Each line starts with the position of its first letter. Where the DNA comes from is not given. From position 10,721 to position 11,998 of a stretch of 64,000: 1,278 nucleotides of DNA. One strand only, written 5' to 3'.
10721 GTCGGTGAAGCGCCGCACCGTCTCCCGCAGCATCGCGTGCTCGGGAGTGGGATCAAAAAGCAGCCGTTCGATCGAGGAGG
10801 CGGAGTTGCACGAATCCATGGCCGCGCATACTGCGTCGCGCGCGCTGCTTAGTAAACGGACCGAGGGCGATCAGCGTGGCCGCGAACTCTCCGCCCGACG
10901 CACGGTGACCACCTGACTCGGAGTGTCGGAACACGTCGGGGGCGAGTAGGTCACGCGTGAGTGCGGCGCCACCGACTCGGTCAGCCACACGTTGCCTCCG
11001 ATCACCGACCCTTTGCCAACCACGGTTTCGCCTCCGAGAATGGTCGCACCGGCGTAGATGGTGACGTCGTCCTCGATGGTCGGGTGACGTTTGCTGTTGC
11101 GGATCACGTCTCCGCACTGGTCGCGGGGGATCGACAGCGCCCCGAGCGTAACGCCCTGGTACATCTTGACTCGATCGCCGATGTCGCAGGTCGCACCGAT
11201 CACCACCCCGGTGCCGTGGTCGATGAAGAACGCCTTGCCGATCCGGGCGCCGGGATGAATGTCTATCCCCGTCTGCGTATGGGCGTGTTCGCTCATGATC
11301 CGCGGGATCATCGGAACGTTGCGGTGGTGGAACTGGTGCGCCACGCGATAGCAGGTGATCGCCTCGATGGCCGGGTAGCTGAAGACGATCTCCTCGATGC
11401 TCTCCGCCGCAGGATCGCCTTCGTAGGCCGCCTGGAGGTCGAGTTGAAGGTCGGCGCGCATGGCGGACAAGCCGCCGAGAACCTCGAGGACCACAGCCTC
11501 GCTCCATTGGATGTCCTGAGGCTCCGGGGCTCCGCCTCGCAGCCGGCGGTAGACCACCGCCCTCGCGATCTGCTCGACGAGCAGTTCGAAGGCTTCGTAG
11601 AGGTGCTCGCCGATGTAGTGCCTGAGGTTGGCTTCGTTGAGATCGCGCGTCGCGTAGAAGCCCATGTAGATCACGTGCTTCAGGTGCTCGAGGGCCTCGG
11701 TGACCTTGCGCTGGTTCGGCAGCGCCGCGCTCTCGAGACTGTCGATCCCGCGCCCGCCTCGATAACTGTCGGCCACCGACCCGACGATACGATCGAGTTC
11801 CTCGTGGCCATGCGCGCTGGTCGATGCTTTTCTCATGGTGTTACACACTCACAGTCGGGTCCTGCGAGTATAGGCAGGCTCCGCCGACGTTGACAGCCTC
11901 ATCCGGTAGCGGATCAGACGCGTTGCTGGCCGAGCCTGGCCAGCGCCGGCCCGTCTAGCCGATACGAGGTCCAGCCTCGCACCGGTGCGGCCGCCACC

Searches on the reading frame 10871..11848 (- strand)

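Call 52: search_protein_families(library=pfam, proteins=[window:10871-11848:-], max_evalue=0.001)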
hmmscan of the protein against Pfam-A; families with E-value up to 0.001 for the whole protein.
window:10871-11848:- (325 aa): 1 family
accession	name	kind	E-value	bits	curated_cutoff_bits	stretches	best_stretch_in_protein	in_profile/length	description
PF00132.30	Hexapep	-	5.6e-07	29.4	27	0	255-290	1-35/36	Bacterial transferase hexapeptide (six repeats)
